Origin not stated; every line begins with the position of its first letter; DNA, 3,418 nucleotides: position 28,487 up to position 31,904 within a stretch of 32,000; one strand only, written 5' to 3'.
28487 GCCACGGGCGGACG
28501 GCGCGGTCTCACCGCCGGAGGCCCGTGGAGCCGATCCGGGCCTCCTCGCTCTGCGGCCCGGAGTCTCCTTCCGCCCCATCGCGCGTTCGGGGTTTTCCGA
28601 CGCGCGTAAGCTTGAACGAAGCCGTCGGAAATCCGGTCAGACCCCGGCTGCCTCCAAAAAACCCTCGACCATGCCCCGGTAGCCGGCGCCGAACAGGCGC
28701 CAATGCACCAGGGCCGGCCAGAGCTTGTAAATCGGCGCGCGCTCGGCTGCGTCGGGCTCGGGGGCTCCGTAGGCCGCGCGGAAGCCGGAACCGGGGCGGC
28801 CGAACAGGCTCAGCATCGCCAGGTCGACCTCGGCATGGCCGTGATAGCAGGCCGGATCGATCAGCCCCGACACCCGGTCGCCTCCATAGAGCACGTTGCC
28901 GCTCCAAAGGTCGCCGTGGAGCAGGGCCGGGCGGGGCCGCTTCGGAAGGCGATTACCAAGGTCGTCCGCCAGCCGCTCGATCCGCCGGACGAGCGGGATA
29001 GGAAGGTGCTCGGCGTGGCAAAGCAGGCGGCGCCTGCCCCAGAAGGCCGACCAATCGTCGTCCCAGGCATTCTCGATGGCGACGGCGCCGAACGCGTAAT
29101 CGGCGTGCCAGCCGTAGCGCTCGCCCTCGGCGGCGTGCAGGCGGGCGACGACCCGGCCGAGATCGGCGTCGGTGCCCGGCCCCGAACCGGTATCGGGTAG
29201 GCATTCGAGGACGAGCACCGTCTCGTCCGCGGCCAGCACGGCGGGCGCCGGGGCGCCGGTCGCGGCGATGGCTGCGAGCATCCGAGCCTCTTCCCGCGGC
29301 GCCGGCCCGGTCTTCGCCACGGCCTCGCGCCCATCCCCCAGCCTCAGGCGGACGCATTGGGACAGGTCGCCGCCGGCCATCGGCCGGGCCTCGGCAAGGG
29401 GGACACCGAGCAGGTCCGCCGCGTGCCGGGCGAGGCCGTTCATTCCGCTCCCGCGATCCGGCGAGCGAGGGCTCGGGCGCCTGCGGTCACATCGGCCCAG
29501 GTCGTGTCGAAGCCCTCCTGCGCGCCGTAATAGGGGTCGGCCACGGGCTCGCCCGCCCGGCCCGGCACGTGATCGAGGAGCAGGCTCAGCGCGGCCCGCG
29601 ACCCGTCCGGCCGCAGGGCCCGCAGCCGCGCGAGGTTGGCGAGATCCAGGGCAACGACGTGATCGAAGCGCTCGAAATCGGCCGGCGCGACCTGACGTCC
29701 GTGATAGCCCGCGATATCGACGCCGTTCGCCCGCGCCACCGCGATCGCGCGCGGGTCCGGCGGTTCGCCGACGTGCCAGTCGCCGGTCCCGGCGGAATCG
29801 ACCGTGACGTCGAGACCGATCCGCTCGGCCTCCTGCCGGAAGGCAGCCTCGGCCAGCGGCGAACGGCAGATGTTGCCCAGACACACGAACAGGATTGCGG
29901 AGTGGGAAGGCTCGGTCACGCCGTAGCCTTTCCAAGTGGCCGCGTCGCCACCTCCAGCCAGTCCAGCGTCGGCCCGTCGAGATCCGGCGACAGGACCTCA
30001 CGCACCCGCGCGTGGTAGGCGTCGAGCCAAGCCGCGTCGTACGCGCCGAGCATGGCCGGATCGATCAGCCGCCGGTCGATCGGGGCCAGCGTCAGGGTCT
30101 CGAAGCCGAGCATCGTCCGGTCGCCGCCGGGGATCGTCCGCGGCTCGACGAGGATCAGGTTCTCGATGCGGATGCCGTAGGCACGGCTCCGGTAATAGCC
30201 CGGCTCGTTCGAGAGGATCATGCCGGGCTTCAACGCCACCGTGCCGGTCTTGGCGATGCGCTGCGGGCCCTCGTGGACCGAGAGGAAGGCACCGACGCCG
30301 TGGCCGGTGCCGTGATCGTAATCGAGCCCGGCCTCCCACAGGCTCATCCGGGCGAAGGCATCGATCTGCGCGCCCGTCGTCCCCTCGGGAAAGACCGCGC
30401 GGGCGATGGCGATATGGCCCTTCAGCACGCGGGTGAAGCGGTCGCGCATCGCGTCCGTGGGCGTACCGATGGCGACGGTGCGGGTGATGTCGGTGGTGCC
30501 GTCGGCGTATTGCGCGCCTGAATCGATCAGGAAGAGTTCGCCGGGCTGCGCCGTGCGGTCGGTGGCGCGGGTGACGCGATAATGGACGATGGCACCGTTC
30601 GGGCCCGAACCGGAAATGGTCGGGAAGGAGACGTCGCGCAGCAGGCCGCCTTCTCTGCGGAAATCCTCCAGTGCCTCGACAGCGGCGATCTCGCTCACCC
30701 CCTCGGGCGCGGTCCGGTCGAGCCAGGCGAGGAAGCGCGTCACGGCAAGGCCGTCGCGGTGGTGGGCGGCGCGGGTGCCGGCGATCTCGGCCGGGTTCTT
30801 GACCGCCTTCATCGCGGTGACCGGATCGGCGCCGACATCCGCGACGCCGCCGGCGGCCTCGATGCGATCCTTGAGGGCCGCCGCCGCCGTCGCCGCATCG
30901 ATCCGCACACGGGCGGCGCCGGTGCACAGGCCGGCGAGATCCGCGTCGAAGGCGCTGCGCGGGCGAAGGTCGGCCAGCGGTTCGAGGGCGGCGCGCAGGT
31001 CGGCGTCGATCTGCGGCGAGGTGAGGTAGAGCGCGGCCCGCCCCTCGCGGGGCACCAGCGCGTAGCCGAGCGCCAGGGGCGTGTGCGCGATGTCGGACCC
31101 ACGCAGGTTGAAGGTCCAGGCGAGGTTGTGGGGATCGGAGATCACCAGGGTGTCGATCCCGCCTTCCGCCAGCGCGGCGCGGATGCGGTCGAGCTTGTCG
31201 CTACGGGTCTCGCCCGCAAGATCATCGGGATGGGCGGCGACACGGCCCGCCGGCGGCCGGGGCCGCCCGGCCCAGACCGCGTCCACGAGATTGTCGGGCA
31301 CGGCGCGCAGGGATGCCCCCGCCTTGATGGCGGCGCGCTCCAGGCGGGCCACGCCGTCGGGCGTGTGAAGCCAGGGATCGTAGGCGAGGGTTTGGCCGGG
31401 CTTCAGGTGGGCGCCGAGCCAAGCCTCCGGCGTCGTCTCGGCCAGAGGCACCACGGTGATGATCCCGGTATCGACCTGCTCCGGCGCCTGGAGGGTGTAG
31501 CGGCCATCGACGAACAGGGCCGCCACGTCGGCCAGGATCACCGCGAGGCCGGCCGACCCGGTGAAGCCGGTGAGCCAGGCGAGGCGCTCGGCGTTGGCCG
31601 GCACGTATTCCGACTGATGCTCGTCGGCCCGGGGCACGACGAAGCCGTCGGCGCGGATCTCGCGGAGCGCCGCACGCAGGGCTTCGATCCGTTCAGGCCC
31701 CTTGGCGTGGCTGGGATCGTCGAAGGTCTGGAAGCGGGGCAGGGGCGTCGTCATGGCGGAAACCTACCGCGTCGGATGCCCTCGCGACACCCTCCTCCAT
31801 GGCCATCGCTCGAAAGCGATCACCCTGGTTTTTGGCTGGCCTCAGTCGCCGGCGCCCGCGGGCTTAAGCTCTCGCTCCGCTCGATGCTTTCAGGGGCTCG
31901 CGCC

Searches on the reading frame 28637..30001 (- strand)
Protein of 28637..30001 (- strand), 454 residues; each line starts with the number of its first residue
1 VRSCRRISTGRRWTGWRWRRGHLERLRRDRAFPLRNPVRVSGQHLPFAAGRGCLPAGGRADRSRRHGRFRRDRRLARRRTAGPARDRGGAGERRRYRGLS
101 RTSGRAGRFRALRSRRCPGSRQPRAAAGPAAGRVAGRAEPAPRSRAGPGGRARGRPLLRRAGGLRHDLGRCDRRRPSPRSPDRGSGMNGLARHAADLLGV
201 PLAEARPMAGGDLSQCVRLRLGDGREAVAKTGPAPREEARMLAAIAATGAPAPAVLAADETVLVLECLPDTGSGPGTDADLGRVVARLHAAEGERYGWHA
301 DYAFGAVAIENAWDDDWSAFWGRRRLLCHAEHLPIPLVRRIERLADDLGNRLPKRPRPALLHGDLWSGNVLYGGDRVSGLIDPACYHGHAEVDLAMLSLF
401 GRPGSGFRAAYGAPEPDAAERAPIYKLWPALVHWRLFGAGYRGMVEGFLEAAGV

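Call 17: search_protein_families(library=pfam, proteins=[window:28637-30001:-], max_evalue=0.00001)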
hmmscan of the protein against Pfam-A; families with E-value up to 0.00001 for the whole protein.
window:28637-30001:- (454 aa): 2 families
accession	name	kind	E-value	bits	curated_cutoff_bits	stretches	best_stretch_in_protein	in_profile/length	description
PF03881.20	Fructosamin_kin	-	3e-41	142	22.4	1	202-450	19-283/288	Fructosamine kinase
PF01636.29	APH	-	1.2e-16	61.6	23.2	1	207-413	4-227/239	Phosphotransferase enzyme family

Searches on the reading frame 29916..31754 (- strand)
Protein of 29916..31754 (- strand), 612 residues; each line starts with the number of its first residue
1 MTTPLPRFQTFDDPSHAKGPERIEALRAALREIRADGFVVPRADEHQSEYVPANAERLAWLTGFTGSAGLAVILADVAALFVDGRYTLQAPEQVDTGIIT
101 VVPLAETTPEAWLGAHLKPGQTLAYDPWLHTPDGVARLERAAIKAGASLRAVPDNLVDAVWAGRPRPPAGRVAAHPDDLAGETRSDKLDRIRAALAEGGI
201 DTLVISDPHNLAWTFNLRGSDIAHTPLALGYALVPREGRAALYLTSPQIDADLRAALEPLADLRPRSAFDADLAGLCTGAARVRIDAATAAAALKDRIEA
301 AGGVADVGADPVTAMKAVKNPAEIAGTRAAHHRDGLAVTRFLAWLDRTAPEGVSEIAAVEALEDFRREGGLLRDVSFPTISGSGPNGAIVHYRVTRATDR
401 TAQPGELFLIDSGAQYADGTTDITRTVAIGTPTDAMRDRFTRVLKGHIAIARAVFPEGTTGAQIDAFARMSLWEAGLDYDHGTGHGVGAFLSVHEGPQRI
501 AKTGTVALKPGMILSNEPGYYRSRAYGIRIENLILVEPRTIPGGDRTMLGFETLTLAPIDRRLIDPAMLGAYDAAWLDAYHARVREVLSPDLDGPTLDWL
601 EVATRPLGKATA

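Call 17: search_protein_families(library=pfam, proteins=[window:29916-31754:-], max_evalue=0.00001)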
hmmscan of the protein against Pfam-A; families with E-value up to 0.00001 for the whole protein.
window:29916-31754:- (612 aa): 4 families
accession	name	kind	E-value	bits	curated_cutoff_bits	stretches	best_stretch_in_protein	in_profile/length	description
PF00557.29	Peptidase_M24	-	6.4e-56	189.9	23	1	327-537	3-207/208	Metallopeptidase family M24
PF16189.11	Creatinase_N_2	-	8.5e-36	123.8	29.7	1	164-323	2-161/161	Creatinase/Prolidase N-terminal domain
PF16188.10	Peptidase_M24_C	-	2.6e-22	78.9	28.9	1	548-607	2-63/63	C-terminal region of peptidase_M24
PF01321.24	Creatinase_N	-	7.8e-19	68.9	22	1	22-142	1-110/128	Creatinase/Prolidase N-terminal domain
